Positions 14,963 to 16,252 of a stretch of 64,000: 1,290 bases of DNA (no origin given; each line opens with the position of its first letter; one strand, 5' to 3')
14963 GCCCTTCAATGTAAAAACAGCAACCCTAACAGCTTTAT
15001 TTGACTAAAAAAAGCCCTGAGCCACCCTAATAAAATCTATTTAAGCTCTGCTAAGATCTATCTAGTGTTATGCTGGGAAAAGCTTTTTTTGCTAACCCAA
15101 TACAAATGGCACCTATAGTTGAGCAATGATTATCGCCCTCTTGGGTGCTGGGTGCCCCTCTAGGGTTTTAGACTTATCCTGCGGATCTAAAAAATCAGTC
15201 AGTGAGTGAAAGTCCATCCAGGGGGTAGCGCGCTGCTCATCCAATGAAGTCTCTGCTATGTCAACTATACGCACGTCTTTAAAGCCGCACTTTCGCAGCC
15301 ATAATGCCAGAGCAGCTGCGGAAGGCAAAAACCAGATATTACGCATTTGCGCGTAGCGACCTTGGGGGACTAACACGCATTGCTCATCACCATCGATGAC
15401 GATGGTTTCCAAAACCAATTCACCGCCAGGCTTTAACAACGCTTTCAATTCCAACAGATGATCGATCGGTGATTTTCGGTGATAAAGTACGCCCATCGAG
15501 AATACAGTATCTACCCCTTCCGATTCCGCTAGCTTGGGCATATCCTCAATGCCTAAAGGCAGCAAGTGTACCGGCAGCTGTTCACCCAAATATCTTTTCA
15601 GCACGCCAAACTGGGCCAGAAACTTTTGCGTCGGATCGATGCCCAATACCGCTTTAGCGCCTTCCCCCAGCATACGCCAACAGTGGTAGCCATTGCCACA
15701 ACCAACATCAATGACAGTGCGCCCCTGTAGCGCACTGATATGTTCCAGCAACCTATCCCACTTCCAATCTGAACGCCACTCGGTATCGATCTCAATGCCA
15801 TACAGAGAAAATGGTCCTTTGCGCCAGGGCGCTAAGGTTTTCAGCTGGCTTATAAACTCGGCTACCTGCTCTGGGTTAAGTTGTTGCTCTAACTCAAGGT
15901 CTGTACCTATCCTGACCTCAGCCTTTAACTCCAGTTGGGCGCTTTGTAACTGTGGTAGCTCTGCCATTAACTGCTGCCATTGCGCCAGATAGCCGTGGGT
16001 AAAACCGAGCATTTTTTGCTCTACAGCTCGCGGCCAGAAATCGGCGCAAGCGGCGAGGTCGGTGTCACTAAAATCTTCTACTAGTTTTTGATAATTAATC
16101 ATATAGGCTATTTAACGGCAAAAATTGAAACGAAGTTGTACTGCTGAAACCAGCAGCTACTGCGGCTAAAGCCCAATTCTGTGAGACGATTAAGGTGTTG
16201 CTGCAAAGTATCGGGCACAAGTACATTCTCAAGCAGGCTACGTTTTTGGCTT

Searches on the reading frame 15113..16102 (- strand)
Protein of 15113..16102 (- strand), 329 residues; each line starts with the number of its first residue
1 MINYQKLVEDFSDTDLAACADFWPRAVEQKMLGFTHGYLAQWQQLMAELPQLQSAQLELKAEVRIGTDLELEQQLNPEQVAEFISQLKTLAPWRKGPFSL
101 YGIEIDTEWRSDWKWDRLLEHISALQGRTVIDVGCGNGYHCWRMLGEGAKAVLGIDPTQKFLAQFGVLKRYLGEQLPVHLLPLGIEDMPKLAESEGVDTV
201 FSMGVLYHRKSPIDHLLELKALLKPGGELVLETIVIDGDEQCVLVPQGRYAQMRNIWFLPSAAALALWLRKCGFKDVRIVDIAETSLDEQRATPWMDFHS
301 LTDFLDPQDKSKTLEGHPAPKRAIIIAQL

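Call 86: search_protein_families(library=pfam, proteins=[window:15113-16102:-], max_evalue=0.00001)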
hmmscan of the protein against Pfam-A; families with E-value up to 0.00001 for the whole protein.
window:15113-16102:- (329 aa): 6 families
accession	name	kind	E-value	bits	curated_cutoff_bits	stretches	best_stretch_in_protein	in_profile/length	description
PF08003.17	Methyltransf_9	-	1.5e-134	448.4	23.8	1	11-328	5-314/315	Protein of unknown function (DUF1698)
PF13489.12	Methyltransf_23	-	4.6e-13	49.7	27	1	115-277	9-162/164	Methyltransferase domain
PF13847.12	Methyltransf_31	-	4.6e-12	46.3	27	1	127-235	4-113/145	Methyltransferase domain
PF08241.18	Methyltransf_11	-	6.9e-12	46.3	21.2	1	131-231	1-95/95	Methyltransferase domain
PF13649.12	Methyltransf_25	-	4.6e-11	43.7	27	1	130-227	1-97/97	Methyltransferase domain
PF08242.18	Methyltransf_12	-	4.2e-09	37.5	30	1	131-229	1-98/98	Methyltransferase domain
